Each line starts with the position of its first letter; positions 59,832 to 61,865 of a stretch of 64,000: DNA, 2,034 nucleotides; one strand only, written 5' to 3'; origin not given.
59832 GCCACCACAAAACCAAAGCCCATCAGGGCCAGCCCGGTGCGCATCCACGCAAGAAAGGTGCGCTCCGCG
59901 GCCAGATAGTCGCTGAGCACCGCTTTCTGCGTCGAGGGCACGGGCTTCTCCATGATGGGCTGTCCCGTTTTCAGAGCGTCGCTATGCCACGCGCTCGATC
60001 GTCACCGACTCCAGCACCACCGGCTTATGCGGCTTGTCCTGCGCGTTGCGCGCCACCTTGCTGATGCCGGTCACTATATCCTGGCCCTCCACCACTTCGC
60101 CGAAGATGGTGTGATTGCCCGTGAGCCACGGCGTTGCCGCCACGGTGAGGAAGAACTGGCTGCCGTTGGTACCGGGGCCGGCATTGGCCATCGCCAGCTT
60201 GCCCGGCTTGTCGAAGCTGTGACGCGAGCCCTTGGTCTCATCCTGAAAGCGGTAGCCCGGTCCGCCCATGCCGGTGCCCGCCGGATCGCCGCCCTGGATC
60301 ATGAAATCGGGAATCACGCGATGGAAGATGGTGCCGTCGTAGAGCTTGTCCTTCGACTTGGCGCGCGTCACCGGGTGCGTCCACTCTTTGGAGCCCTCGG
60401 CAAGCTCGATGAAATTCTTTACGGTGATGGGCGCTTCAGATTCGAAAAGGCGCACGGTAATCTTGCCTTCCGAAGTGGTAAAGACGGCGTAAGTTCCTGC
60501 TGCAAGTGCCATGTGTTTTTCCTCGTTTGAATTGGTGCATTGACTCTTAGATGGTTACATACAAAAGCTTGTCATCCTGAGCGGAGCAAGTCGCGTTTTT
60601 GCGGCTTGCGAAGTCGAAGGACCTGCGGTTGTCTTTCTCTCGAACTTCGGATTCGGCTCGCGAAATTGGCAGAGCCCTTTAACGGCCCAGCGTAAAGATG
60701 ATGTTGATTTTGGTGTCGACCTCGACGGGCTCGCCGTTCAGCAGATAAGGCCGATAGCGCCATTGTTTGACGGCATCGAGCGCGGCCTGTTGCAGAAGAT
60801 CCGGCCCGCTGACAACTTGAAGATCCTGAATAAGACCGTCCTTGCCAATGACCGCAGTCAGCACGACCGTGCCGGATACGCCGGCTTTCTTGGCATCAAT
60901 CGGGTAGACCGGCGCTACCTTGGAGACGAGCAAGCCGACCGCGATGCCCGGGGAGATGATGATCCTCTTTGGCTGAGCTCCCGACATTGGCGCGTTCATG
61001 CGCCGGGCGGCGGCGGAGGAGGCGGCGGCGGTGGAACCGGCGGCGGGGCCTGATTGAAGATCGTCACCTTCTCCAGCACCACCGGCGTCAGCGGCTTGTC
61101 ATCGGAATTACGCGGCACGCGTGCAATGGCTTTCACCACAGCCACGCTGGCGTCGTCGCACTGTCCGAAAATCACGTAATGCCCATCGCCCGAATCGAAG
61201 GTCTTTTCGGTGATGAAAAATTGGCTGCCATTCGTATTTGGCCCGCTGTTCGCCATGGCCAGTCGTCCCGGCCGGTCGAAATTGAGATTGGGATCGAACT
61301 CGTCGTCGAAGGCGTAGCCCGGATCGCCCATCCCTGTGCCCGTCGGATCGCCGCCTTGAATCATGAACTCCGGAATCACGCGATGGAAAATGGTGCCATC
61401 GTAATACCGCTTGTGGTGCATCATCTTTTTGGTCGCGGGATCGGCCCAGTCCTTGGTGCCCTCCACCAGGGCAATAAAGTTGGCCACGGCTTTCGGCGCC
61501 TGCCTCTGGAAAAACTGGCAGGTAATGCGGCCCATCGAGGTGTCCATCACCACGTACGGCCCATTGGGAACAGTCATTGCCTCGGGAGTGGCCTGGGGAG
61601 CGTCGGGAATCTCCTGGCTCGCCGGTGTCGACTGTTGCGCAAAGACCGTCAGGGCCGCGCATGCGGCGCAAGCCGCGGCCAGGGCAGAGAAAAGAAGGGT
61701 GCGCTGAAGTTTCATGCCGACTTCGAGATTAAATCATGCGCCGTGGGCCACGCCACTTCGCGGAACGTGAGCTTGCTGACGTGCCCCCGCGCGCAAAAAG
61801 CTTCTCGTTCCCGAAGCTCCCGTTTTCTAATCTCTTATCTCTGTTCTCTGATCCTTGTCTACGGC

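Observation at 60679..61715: Secreted cyclophilin with poly-proline tail followed by a TonB C-terminal domain in the -1 frame: split or recoded fusion?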

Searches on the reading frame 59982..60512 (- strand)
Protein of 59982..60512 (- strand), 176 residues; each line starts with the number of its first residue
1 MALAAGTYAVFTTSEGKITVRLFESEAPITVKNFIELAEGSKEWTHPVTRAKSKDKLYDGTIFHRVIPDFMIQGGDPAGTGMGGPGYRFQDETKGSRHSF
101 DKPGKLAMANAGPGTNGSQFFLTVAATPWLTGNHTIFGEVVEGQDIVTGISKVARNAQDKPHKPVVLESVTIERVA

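Call 3: search_protein_families(library=pfam, proteins=[window:59982-60512:-], max_evalue=0.01)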
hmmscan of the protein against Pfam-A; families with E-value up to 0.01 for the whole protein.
window:59982-60512:- (176 aa): 1 family
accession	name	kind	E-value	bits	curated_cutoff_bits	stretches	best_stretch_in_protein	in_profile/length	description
PF00160.26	Pro_isomerase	-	1.5e-45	155.7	21.7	1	10-171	3-158/159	Cyclophilin type peptidyl-prolyl cis-trans isomerase/CLD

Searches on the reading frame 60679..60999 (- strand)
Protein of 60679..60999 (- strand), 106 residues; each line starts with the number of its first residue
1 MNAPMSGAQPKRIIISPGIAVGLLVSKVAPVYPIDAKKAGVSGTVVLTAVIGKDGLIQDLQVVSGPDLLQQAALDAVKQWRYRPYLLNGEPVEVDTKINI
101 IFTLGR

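Call 3: search_protein_families(library=pfam, proteins=[window:60679-60999:-], max_evalue=0.01)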
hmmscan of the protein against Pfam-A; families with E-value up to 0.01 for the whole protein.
window:60679-60999:- (106 aa): 2 families
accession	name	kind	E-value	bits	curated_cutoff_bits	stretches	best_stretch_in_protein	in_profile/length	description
PF03544.19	TonB_C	-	1.7e-21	76.8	24.6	1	29-104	2-79/79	Gram-negative bacterial TonB protein C-terminal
PF06519.16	TolA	-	0.0053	17.4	25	1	50-82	44-76/96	TolA C-terminal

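Call 7: find_homologous_proteins(query=window:60679-60999:-)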
Query window:60679-60999:- (106 aa): 1793 proteins with E <= 0.001 among 1811 candidates; the best 120 are listed.
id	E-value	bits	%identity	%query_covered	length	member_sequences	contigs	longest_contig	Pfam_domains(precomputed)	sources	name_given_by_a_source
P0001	1.2e-60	220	100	100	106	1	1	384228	PF03544.20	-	-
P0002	2.0e-46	174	56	85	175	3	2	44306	PF03544.20,PF06519.17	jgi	jgi:TonB family protein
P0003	5.8e-45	170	73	100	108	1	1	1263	PF03544.20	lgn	-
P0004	1.0e-43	166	80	92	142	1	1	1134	PF03544.20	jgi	-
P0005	4.3e-43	164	76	96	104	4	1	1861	PF03544.20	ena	-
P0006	1.7e-42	162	76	98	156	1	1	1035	PF03544.20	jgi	jgi:TonB family protein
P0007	2.7e-42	161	76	96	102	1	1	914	PF03544.20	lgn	-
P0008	2.9e-37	145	82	79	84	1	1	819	PF03544.20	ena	-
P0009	4.7e-37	144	67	95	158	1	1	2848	PF03544.20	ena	-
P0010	1.6e-36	143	57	94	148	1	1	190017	PF03544.20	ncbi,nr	ncbi:MAG: TonB family protein [Acidobacteria bacterium]|nr:TonB family protein [Acidobacteriota bact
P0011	3.6e-36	141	70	98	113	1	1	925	PF03544.20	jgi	jgi:protein TonB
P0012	5.2e-36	141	55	96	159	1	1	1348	PF03544.20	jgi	jgi:protein TonB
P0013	5.4e-36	141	61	93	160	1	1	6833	PF03544.20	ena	-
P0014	5.7e-36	141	69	92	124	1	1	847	PF03544.20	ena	-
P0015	6.5e-36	141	77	81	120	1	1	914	PF03544.20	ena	-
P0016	8.1e-36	140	68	98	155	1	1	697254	PF03544.20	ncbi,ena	-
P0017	9.4e-36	140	69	98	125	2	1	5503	PF03544.20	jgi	jgi:protein TonB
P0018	9.7e-36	140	81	79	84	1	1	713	PF03544.20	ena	-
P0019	1.0e-35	140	69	92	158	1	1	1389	PF03544.20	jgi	jgi:protein TonB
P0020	1.6e-35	139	67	95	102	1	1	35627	PF03544.20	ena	-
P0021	1.7e-35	139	68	92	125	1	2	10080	PF03544.20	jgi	jgi:protein TonB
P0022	1.9e-35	139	67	98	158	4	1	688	PF03544.20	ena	-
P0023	2.1e-35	139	77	79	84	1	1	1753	PF03544.20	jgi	jgi:protein TonB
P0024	2.2e-35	139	68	98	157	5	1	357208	PF03544.20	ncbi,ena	-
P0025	2.2e-35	139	66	98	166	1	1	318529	PF03544.20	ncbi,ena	-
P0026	2.4e-35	139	68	92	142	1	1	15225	PF03544.20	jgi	jgi:protein TonB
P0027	2.5e-35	139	75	83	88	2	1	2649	PF03544.20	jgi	jgi:protein TonB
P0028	2.5e-35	139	66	98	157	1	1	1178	PF03544.20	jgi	jgi:protein TonB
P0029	2.6e-35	139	67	93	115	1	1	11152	PF03544.20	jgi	jgi:protein TonB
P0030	2.8e-35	139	65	98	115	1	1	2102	PF03544.20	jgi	jgi:protein TonB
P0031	3.1e-35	138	65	92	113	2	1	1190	PF03544.20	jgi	jgi:protein TonB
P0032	3.2e-35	138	68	92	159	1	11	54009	PF03544.20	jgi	jgi:protein TonB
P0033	3.3e-35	138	67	92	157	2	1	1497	PF03544.20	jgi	jgi:periplasmic protein TonB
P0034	3.3e-35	138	67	92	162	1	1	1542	PF03544.20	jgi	-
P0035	4.4e-35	138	67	98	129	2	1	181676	PF03544.20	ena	-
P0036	5.0e-35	138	46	89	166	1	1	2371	PF03544.20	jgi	jgi:outer membrane biosynthesis protein TonB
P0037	5.3e-35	138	69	93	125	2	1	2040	PF03544.20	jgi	-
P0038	5.6e-35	138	68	93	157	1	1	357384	PF03544.20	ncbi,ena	-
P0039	6.6e-35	137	67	92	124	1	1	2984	PF03544.20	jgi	jgi:protein TonB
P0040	6.7e-35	137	65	98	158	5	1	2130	PF03544.20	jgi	jgi:protein TonB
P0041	6.8e-35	137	65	98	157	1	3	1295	PF03544.20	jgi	jgi:protein TonB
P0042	6.9e-35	137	65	95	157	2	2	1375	PF03544.20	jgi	jgi:protein TonB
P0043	7.2e-35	137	65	95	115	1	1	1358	PF03544.20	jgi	-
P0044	8.2e-35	137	80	79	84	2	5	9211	PF03544.20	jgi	jgi:protein TonB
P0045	8.4e-35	137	67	92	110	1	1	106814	PF03544.20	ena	-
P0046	1.1e-34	137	66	95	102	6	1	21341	PF03544.20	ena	-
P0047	1.3e-34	136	63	98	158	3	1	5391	PF03544.20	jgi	jgi:protein TonB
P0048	1.3e-34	136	66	92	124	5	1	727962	PF03544.20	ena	-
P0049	1.4e-34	136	68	98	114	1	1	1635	PF03544.20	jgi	jgi:protein TonB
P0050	1.5e-34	136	66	92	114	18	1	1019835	PF03544.20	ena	-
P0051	1.6e-34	136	68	92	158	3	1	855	PF03544.20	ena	-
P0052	1.8e-34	136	67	92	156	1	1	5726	PF03544.20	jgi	jgi:protein TonB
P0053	2.0e-34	136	70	91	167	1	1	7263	PF03544.20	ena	-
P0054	2.2e-34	136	64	98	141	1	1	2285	PF03544.20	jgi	jgi:protein TonB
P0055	2.2e-34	136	67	93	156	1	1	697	PF03544.20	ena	-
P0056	2.5e-34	135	68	91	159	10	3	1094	PF03544.20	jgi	jgi:protein TonB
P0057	2.5e-34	135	65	98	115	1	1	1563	PF03544.20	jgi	jgi:protein TonB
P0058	2.7e-34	135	67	92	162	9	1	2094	PF03544.20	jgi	-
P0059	2.7e-34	135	65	92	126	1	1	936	PF03544.20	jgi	jgi:protein TonB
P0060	3.4e-34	135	66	98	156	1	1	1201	PF03544.20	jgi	-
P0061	3.4e-34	135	65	98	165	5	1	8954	PF03544.20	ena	-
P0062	3.4e-34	135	68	91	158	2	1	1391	PF03544.20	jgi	jgi:protein TonB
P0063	3.6e-34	135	63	95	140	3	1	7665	PF03544.20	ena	-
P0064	3.6e-34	135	64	98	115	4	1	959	PF03544.20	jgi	jgi:protein TonB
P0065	3.8e-34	135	69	92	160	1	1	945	PF03544.20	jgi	jgi:protein TonB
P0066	3.9e-34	135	66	92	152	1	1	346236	PF03544.20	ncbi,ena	-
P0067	4.1e-34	135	66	92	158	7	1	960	PF03544.20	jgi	jgi:protein TonB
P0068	4.1e-34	135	69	91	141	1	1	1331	PF03544.20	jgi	jgi:protein TonB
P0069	4.2e-34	135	63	95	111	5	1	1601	PF03544.20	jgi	jgi:protein TonB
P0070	4.3e-34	135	66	98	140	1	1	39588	PF03544.20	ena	-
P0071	4.3e-34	135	66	92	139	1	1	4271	PF03544.20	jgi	jgi:protein TonB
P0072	4.8e-34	135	67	92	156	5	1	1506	PF03544.20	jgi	jgi:protein TonB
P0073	4.9e-34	135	47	97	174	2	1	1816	PF03544.20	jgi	-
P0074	5.5e-34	134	67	92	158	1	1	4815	PF03544.20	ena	-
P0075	6.1e-34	134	66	92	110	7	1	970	PF03544.20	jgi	jgi:protein TonB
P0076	6.4e-34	134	67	92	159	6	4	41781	PF03544.20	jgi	jgi:protein TonB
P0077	6.5e-34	134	65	98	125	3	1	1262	PF03544.20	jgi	jgi:protein TonB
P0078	6.8e-34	134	66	93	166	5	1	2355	PF03544.20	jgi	-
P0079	6.8e-34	134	62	98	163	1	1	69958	PF03544.20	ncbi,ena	-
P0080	7.0e-34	134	63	98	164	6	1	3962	PF03544.20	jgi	jgi:protein TonB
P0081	7.6e-34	134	63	95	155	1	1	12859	PF03544.20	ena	-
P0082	7.7e-34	134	63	95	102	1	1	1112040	PF03544.20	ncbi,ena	-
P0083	7.7e-34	134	65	92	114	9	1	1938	PF03544.20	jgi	-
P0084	8.4e-34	134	65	92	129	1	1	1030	PF03544.20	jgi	jgi:protein TonB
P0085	8.7e-34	134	65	92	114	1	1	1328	PF03544.20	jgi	jgi:protein TonB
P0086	9.0e-34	134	64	98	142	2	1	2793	PF03544.20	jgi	jgi:protein TonB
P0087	9.4e-34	134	63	97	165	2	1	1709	PF03544.20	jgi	-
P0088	9.7e-34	134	65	98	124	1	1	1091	PF03544.20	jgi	jgi:protein TonB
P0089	9.7e-34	134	67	92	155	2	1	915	PF03544.20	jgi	jgi:protein TonB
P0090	9.9e-34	134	68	91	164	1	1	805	PF03544.20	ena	-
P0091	1.0e-33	134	66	92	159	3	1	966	PF03544.20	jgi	jgi:protein TonB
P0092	1.0e-33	133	65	96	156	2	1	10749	PF03544.20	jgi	jgi:protein TonB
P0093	1.1e-33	133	68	91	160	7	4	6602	PF03544.20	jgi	jgi:protein TonB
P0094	1.2e-33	133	62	98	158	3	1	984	PF03544.20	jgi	jgi:protein TonB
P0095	1.2e-33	133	64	98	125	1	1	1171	PF03544.20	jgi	jgi:protein TonB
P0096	1.3e-33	133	66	93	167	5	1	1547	PF03544.20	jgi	-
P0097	1.3e-33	133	66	91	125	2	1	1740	PF03544.20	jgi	jgi:protein TonB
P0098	1.4e-33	133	65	92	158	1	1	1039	PF03544.20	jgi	jgi:protein TonB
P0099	1.4e-33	133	65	93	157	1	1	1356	PF03544.20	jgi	jgi:protein TonB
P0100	1.5e-33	133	67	92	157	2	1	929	PF03544.20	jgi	-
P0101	1.5e-33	133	66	92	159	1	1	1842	PF03544.20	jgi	-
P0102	1.5e-33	133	64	95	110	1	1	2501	PF03544.20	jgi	jgi:protein TonB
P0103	1.5e-33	133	66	92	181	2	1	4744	PF03544.20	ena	-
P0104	1.5e-33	133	67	91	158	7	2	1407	PF03544.20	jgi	jgi:protein TonB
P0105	1.6e-33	133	66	92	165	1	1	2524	PF03544.20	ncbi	ncbi:MAG: energy transducer TonB, partial [Terracidiphilus sp.]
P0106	1.7e-33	133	67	91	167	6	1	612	PF03544.20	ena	-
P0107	1.7e-33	133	63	98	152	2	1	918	PF03544.20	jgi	jgi:protein TonB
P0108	1.7e-33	133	73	79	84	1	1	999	PF03544.20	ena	-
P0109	1.8e-33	133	65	93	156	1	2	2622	PF03544.20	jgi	jgi:protein TonB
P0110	1.8e-33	133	65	92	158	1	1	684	PF03544.20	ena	-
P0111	1.8e-33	133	67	91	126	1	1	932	PF03544.20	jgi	jgi:protein TonB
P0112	1.9e-33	133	65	93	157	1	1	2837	PF03544.20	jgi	jgi:protein TonB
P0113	2.0e-33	133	65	95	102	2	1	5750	PF03544.20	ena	-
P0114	2.0e-33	133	67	92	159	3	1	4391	PF03544.20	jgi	jgi:protein TonB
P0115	2.1e-33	133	66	92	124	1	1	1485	PF03544.20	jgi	jgi:protein TonB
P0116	2.1e-33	133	67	90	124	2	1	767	PF03544.20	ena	-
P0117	2.2e-33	132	67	91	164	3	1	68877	PF03544.20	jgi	-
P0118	2.3e-33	132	66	92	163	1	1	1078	PF03544.20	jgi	-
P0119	2.5e-33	132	67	91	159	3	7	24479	PF03544.20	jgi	jgi:protein TonB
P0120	2.6e-33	132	67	92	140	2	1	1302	PF03544.20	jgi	jgi:protein TonB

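Call 9: find_encoding_contigs(protein=P0006, flank=3000, max_places=4)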
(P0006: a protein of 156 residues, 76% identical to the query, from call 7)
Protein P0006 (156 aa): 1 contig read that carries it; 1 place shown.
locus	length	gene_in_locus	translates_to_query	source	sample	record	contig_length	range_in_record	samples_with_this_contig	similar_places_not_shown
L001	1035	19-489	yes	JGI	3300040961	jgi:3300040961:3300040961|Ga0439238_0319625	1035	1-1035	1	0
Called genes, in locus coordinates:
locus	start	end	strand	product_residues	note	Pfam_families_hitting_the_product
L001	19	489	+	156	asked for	PF03544:TonB_C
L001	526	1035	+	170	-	?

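Call 10: find_encoding_contigs(protein=P0004, flank=3000, max_places=4)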
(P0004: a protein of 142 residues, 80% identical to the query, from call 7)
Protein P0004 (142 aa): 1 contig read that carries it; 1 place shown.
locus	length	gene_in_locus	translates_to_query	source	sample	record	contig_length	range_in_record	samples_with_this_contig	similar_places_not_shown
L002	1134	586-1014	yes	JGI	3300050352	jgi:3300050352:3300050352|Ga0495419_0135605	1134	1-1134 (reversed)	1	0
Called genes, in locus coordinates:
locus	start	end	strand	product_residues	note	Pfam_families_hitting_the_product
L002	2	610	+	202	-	?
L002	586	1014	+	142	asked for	PF03544:TonB_C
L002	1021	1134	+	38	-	?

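Call 11: find_encoding_contigs(protein=P0005, flank=3000, max_places=4)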
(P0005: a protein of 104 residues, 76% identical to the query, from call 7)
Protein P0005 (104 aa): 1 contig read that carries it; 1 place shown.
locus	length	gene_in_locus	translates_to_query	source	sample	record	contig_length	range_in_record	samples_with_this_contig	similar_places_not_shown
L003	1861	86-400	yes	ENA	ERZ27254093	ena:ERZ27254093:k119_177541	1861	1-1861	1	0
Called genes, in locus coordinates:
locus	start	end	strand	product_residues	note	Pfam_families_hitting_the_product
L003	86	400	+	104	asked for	PF03544:TonB_C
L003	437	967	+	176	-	PF00160:Pro_isomerase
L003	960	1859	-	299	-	?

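Call 12: find_encoding_contigs(protein=P0003, flank=3000, max_places=4)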
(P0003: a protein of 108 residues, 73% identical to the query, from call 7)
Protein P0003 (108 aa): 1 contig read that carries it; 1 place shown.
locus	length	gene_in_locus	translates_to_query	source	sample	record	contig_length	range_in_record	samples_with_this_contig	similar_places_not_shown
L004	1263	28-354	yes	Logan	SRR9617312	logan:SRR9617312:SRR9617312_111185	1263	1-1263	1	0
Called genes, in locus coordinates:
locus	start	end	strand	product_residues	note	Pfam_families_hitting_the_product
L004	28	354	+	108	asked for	PF03544:TonB_C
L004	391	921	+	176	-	PF00160:Pro_isomerase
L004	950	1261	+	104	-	?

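Call 41: find_encoding_contigs(protein=P0024, flank=4000, max_places=3)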
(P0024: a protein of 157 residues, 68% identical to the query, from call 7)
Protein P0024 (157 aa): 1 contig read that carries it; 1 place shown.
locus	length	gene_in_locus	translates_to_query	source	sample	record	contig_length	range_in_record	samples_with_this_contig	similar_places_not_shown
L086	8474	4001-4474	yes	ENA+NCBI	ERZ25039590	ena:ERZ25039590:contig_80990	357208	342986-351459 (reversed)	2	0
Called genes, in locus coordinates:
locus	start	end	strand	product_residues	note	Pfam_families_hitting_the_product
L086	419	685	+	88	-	PF02699:YajC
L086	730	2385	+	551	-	PF21760:SecD_1st, PF22599:SecDF_P1_head, PF03176:MMPL, PF02355:SecD_SecF_C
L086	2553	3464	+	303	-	PF07549:Sec_GG, PF02355:SecD_SecF_C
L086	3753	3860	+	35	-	-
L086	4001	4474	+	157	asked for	PF03544:TonB_C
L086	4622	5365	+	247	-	PF01618:MotA_ExbB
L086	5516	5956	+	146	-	PF02472:ExbD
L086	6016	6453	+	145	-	PF02472:ExbD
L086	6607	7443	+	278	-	PF13424:TPR_12 (faint), PF00515:TPR_1 (faint), PF07719:TPR_2 (weak), PF13181:TPR_8 (faint), PF13414:TPR_11 (faint), PF13428:TPR_14 (faint), PF23914:TPR_CcmH_CycH (weak), PF14559:TPR_19 (weak), +4 more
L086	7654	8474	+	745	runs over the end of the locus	PF13802:Gal_mutarotas_2, PF01055:Glyco_hydro_31_2nd, PF21365:Glyco_hydro_31_3rd, PF17137:DUF5110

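Call 42: search_solved_structures(query=window:60679-60999:-, max_evalue=0.01, show_alignments=2)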
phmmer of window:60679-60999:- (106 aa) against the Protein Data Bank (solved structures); distinct sequences matched with E-value up to 0.01: 10.
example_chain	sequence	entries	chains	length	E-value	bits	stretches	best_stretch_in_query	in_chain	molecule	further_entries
2k9k_A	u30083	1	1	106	1.5e-09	41.4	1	26-95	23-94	TonB2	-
6i97_D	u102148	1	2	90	1.7e-05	28.4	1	29-92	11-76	Protein TonB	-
6fip_A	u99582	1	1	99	2.2e-05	28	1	29-92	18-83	Protein TonB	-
6sly_A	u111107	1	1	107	0.00039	24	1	31-81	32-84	Protein TonB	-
5lw8_A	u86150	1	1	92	0.0005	23.7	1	31-81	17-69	Protein TonB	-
1u07_A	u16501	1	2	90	0.00066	23.3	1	25-87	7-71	TonB protein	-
2gsk_B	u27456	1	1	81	0.00071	23.2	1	25-86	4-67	protein TONB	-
9ddo_F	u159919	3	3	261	0.00073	23.1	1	24-86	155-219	Protein TonB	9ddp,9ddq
1xx3_A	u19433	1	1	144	0.0011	22.6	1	24-86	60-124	TonB protein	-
2grx_C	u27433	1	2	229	0.0026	21.4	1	24-86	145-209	Protein tonB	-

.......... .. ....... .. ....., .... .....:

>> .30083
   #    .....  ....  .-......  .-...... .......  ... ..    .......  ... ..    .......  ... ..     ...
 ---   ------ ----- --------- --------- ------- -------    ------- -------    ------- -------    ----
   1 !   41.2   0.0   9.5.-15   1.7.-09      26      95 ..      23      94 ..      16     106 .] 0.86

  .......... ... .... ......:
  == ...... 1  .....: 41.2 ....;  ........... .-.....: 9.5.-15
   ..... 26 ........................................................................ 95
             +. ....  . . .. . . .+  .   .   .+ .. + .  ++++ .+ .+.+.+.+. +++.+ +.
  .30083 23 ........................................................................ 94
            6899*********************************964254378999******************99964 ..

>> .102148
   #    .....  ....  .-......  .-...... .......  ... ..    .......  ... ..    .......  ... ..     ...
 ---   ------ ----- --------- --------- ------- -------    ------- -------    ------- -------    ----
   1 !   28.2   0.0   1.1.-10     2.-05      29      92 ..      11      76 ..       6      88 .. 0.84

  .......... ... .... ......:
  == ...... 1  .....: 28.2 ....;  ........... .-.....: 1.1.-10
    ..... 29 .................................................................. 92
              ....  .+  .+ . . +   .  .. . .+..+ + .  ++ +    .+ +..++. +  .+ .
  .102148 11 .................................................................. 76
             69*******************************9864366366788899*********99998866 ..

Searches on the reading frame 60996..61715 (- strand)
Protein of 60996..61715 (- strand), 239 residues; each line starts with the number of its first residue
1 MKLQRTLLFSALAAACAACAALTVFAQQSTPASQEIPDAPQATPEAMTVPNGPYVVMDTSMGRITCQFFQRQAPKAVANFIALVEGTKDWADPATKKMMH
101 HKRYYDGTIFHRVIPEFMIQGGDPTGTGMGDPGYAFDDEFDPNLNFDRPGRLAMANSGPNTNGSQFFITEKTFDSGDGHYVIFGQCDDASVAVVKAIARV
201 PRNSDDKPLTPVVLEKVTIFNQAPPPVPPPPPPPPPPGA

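Call 3: search_protein_families(library=pfam, proteins=[window:60996-61715:-], max_evalue=0.01)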
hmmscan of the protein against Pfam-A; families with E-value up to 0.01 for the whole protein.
window:60996-61715:- (239 aa): 2 families
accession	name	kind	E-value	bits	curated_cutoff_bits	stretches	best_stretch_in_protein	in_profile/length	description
PF00160.26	Pro_isomerase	-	5.5e-42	144.1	21.7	1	54-218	1-158/159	Cyclophilin type peptidyl-prolyl cis-trans isomerase/CLD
PF16101.10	PRIMA1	-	0.0087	16.3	38.6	0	207-237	43-75/158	Proline-rich membrane anchor 1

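Call 60: list_cluster_members(proteins=[window:60996-61715:-, window:60679-60999:-, P0121])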
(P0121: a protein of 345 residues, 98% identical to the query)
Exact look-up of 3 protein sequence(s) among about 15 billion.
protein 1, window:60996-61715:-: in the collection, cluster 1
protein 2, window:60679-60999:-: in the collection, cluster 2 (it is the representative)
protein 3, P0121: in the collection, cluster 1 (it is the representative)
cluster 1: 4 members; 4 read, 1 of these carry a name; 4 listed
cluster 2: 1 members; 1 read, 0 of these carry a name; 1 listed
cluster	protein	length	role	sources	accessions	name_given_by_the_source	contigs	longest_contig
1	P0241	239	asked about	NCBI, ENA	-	-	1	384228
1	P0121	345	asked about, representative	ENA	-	-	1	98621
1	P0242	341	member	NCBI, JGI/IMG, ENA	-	peptidyl-prolyl cis-trans isomerase A (cyclophilin A)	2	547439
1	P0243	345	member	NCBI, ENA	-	-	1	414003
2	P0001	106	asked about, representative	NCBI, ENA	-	-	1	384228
